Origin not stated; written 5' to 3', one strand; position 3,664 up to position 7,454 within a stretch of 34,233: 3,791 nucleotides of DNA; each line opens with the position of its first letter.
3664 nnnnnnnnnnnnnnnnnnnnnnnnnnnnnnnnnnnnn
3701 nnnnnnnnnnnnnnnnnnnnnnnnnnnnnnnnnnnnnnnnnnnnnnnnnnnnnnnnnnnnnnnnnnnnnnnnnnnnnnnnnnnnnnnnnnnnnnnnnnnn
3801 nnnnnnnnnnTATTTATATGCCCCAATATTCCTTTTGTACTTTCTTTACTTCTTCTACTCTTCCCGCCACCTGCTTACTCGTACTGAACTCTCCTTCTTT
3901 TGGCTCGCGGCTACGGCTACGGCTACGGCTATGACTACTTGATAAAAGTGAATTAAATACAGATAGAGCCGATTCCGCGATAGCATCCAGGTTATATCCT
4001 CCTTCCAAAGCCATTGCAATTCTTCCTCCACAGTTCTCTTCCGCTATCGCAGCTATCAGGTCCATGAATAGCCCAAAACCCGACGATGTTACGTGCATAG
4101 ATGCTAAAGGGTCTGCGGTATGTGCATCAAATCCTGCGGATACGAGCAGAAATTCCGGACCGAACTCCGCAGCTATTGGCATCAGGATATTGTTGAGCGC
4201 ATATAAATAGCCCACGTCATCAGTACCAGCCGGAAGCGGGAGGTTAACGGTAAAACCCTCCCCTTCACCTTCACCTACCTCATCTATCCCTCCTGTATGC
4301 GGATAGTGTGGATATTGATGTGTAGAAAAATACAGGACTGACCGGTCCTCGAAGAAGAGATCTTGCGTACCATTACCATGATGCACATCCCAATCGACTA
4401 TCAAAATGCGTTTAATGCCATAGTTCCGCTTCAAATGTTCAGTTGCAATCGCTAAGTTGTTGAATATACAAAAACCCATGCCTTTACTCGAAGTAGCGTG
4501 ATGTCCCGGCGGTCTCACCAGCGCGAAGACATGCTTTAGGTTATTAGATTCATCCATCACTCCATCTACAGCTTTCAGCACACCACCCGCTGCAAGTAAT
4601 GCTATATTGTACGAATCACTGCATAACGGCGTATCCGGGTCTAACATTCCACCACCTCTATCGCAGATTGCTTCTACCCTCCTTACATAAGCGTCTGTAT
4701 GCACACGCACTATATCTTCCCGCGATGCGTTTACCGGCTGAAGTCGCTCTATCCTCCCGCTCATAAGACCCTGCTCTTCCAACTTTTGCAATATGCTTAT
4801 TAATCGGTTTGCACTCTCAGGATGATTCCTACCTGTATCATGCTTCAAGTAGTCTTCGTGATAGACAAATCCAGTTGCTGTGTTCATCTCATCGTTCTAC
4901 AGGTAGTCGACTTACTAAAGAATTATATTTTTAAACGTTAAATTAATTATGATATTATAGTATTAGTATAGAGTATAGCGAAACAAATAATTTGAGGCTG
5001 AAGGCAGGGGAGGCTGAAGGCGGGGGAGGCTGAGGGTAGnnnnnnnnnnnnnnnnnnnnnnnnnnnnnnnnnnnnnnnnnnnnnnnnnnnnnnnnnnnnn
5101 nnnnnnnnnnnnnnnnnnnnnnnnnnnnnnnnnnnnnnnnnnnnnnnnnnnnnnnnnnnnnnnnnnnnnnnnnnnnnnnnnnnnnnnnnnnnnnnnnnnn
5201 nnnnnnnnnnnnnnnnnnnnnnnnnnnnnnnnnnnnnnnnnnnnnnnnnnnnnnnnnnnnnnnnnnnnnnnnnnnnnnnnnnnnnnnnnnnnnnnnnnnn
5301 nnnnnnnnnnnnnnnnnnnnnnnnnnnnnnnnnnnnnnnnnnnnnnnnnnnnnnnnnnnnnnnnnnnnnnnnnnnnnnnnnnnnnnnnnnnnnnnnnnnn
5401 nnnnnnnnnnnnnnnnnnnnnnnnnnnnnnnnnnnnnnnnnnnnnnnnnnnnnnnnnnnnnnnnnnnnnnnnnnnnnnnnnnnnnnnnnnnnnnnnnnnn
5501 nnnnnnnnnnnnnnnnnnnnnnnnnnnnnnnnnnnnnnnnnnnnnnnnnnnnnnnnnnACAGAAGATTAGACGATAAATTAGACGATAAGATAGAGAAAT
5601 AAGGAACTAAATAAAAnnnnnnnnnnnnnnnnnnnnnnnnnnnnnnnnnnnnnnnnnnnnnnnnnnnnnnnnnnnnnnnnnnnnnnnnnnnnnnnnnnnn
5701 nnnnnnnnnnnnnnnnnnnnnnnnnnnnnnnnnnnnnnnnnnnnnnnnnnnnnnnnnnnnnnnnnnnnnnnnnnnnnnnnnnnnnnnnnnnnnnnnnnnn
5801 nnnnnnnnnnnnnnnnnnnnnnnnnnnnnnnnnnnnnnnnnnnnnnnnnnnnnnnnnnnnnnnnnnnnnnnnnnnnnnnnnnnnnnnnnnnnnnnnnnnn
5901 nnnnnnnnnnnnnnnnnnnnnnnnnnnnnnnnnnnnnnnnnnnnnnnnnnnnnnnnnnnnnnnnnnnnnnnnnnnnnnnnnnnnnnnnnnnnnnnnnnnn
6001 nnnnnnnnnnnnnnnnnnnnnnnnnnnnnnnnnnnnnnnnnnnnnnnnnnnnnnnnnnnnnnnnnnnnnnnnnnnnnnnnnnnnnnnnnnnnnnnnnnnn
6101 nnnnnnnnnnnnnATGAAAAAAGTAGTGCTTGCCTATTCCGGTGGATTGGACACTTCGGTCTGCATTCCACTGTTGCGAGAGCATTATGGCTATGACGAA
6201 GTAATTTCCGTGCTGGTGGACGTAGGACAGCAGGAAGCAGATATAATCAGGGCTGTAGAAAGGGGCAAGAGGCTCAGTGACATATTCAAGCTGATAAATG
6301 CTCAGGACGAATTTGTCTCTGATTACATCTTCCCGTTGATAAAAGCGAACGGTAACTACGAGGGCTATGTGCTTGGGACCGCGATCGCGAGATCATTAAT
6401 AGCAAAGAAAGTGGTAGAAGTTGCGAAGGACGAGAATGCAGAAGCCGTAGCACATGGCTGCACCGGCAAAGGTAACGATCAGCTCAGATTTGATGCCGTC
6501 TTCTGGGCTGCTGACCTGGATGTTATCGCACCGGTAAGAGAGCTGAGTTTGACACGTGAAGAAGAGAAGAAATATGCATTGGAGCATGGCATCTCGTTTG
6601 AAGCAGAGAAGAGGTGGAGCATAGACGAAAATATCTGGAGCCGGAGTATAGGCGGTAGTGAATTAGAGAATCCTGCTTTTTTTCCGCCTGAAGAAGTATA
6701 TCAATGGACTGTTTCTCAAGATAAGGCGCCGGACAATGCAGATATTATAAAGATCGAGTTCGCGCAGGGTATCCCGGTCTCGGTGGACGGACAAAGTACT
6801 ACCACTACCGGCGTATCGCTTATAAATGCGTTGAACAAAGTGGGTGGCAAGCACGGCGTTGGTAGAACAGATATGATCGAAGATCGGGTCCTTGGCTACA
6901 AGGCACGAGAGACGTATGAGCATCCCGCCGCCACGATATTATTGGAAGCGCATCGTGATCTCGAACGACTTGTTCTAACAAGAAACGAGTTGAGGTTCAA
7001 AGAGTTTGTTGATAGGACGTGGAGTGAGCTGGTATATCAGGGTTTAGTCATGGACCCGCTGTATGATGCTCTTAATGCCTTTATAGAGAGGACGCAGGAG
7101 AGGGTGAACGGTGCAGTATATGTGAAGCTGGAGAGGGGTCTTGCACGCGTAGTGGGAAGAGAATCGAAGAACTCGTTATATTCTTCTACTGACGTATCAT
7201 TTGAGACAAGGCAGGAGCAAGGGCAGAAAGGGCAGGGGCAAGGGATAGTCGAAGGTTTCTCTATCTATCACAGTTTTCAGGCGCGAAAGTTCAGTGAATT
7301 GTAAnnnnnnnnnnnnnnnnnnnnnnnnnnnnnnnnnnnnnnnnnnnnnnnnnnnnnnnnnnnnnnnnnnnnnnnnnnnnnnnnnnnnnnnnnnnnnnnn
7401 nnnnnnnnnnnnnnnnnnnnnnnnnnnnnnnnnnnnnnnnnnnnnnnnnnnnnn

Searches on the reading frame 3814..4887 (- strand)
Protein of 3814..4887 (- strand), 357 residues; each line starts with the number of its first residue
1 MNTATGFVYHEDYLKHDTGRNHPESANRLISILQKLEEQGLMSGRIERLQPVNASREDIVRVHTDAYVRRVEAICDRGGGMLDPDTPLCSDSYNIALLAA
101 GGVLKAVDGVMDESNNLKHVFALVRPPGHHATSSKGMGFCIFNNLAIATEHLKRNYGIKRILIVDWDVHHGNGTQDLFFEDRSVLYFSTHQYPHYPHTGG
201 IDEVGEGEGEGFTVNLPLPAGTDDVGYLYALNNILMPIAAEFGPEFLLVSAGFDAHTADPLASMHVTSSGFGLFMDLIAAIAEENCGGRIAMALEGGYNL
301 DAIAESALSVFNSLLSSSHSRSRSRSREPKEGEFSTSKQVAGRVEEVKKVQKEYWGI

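Call 79: search_solved_structures(query=window:3814-4887:-, show_alignments=1, max_evalue=1e-50)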
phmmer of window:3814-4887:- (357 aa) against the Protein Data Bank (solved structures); distinct sequences matched with E-value up to 1e-50: 59.
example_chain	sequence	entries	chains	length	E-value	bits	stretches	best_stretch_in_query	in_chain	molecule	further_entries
9k91_A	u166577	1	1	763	1e-121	409.8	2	21-316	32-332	Histone deacetylase 6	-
5g0h_A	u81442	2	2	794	1.8e-121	409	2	3-318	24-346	HDAC6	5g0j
5g0i_A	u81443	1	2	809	1.9e-121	408.9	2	3-318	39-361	HDAC6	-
7qno_A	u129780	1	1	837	2.2e-121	408.7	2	3-318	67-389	Histone deacetylase 6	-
5zmp_A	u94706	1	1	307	8.9e-68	232.4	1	7-310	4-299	lysine deacylase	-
9glb_C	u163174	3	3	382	3.1e-66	227.3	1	19-314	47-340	Deacetylase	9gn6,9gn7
5g0x_A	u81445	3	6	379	6.1e-65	223.1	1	22-314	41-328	HDAH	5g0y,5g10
5li3_A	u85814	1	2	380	6.2e-65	223.1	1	22-314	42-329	Acetoin utilization protein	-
9gn1_A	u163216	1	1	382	7.5e-65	222.8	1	19-314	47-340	Deacetylase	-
5g11_A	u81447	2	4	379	2.2e-64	221.3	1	22-314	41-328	HDAH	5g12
6j6t_A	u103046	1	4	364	4.5e-64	220.2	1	18-321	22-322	Histone deacetylase 15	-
5g13_A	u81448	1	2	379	1.4e-63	218.6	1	22-314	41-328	HDAH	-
6uo7_A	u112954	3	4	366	2e-63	218.1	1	3-318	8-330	Histone deacetylase 6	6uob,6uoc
6wyp_A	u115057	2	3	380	2.3e-63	217.9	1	3-318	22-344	Histone deacetylase 6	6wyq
8szt_B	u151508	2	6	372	5.1e-63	216.8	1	21-314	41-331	Histone deacetylase domain-containing protein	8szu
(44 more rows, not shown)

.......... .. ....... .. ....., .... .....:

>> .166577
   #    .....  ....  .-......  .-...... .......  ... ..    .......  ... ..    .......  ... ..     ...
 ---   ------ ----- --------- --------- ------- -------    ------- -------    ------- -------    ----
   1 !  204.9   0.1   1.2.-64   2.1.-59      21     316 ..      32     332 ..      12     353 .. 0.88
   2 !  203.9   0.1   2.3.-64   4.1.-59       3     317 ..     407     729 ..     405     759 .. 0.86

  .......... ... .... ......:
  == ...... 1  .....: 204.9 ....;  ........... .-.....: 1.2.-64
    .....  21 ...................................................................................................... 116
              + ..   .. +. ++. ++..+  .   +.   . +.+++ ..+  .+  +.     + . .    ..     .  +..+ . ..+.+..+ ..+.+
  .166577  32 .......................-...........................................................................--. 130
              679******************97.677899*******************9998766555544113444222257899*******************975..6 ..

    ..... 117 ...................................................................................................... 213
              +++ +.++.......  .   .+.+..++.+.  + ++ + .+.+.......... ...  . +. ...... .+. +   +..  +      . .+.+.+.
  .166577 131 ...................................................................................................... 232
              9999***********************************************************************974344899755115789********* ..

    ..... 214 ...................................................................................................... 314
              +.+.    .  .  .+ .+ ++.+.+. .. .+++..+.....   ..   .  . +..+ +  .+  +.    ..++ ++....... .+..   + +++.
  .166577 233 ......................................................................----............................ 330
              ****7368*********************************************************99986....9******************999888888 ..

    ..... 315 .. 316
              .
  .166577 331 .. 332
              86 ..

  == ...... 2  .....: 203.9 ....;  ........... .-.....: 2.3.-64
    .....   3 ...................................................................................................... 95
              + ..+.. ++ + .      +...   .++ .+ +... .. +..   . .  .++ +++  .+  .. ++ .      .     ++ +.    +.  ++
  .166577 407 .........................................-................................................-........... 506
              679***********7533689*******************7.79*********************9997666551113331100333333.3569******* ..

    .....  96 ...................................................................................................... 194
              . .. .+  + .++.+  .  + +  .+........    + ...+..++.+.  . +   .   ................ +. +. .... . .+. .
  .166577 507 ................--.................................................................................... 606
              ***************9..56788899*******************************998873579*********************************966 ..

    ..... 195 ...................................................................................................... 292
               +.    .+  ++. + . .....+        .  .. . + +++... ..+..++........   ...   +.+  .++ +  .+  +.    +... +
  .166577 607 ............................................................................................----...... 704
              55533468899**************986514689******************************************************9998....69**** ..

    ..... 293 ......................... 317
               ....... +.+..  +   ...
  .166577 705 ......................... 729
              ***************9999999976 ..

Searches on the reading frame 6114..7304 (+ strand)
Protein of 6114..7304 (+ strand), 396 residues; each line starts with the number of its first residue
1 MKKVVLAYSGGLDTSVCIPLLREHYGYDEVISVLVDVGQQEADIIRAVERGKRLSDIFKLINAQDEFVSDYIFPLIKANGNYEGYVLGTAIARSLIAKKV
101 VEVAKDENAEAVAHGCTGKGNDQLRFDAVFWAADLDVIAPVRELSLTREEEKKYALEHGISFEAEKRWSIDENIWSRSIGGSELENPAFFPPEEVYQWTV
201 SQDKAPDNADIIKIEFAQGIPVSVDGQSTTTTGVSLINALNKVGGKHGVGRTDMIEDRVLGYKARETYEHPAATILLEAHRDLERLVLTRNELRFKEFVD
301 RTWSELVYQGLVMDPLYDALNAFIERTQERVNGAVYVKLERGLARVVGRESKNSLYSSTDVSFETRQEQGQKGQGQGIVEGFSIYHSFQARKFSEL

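Call 78: search_solved_structures(query=window:6114-7304:+, show_alignments=1, max_evalue=1e-80)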
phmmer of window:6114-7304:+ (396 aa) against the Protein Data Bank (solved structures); distinct sequences matched with E-value up to 1e-80: 4.
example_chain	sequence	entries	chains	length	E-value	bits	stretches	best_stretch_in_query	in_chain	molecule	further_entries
4u7j_A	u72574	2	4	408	2.3e-83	283.8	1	2-391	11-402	Argininosuccinate synthase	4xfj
6xnq_A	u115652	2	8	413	3.6e-83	283.1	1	1-384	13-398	Argininosuccinate synthase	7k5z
1j1z_A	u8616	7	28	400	1.3e-82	281.3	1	3-373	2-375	Argininosuccinate Synthetase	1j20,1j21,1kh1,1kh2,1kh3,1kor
4nzp_A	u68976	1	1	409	1.9e-81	277.4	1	1-373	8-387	Argininosuccinate synthase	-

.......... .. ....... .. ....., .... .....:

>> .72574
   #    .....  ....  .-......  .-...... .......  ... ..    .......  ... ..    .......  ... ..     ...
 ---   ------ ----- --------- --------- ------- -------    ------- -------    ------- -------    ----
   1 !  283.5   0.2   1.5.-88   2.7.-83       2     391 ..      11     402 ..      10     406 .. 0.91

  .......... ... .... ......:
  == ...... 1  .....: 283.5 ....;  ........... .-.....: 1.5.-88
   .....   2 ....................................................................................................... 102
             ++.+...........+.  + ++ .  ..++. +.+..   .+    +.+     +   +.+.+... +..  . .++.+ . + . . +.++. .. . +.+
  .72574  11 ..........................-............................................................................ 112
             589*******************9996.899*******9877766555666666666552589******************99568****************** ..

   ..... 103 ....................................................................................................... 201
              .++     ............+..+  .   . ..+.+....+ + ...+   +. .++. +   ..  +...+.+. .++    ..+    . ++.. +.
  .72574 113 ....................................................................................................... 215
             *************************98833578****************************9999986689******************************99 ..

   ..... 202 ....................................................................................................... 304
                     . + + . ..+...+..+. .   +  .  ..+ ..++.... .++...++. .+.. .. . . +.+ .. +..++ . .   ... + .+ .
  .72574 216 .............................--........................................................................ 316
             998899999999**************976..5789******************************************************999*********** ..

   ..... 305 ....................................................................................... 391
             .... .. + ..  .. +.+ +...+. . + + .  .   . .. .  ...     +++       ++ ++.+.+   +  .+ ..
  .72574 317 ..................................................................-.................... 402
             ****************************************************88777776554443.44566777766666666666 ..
